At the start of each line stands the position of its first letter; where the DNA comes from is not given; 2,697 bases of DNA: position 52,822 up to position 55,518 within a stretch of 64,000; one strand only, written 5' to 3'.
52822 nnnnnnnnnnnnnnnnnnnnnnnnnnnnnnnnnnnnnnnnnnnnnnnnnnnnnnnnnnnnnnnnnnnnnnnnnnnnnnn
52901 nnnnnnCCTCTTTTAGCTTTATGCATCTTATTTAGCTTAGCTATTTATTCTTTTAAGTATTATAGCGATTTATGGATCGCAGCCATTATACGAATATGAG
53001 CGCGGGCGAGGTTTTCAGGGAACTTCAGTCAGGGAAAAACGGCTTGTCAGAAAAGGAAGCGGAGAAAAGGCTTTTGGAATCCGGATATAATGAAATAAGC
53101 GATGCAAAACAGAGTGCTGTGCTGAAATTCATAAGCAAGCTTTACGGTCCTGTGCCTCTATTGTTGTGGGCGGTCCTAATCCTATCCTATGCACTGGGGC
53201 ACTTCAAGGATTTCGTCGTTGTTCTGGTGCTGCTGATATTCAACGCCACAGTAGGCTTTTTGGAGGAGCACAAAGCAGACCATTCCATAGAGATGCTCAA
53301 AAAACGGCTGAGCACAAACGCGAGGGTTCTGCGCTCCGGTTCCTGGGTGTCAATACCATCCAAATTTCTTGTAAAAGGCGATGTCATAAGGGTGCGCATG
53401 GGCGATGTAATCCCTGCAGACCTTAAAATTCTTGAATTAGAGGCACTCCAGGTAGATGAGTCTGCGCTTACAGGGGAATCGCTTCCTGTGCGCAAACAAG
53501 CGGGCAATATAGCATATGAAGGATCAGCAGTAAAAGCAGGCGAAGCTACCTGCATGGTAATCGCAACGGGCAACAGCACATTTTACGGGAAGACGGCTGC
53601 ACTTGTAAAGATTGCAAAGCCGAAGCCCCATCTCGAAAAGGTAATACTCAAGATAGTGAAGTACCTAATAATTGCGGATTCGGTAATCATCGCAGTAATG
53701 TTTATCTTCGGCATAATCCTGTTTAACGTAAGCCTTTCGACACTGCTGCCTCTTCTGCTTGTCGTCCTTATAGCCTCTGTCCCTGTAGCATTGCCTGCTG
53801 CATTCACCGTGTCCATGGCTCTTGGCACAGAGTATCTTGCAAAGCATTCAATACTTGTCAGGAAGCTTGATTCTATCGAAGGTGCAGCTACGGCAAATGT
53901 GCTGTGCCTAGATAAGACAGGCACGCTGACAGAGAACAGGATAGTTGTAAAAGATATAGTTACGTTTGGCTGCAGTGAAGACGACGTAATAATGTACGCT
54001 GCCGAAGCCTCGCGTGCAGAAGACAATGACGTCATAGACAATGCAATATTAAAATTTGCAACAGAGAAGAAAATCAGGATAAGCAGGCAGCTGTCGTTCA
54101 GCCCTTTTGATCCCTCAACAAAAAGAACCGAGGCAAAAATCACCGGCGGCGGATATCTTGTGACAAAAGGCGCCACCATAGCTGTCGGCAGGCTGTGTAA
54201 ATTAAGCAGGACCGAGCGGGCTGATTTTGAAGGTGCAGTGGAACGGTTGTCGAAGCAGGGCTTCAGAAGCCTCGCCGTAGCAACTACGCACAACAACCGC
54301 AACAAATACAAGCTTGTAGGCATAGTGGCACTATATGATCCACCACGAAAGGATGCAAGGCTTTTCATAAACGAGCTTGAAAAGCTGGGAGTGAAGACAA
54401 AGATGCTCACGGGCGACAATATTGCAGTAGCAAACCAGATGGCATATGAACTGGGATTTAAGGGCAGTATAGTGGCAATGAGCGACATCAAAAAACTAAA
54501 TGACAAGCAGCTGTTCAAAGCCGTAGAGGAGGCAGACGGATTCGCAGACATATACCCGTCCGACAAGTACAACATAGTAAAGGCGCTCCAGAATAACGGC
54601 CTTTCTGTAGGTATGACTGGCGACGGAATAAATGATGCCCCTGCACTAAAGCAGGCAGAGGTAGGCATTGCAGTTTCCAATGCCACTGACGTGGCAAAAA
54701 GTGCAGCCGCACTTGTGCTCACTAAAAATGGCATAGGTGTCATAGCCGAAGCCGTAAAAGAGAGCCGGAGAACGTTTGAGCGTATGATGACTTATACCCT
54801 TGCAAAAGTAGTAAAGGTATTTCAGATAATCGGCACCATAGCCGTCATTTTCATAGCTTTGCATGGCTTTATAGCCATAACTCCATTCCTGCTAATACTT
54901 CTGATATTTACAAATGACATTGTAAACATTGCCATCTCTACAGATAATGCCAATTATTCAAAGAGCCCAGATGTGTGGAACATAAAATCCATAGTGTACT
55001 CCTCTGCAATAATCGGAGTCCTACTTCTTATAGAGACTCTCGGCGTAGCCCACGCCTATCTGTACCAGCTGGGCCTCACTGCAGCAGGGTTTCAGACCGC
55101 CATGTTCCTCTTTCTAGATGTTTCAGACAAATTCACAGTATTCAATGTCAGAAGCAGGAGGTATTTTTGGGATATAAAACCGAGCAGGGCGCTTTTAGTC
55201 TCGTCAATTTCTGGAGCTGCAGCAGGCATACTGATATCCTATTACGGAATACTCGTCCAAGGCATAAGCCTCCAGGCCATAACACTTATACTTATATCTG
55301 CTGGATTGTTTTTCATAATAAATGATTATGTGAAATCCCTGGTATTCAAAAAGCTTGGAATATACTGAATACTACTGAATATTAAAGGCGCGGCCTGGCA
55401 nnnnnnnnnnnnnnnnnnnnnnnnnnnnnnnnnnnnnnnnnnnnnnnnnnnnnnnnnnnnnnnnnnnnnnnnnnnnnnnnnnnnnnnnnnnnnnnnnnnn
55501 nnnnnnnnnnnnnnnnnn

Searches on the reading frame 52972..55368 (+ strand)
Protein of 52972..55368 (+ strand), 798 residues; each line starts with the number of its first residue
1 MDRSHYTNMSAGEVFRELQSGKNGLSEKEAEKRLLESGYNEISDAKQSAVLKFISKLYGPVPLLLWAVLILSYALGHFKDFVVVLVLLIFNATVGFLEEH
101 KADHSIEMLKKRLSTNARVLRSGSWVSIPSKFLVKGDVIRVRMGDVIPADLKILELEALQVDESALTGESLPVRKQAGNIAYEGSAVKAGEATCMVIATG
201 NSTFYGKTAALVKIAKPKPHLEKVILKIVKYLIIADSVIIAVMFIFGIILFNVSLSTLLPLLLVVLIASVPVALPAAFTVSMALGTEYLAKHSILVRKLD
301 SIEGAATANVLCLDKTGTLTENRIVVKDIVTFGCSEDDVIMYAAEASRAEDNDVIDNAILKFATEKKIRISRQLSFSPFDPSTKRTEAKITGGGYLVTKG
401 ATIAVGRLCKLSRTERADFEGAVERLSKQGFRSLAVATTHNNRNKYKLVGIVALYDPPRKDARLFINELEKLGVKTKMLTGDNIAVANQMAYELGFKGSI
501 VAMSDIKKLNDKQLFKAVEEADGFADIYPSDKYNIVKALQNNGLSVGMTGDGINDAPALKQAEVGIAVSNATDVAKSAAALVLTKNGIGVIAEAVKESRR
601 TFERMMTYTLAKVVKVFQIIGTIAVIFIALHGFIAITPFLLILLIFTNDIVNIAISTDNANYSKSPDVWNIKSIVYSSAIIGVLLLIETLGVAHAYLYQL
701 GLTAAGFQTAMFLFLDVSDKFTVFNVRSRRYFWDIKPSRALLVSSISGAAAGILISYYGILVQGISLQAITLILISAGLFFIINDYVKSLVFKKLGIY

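Call 40: search_protein_families(library=pfam, proteins=[window:52972-55368:+], max_evalue=0.00001)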
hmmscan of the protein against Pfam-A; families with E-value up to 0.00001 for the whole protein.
window:52972-55368:+ (798 aa): 4 families
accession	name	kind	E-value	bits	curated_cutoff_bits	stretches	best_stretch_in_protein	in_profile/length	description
PF00122.25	E1-E2_ATPase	-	1.5e-45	155.4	28.1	1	113-292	3-181/181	E1-E2 ATPase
PF00702.32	Hydrolase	-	1.4e-18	68.4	26.4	1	310-562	3-190/191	haloacid dehalogenase-like hydrolase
PF00690.31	Cation_ATPase_N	-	1.2e-12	47.7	20.4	1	7-72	2-69/69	Cation transporter/ATPase, N-terminus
PF08282.18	Hydrolase_3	-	2.9e-06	27.6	20.9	1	532-594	188-254/255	haloacid dehalogenase-like hydrolase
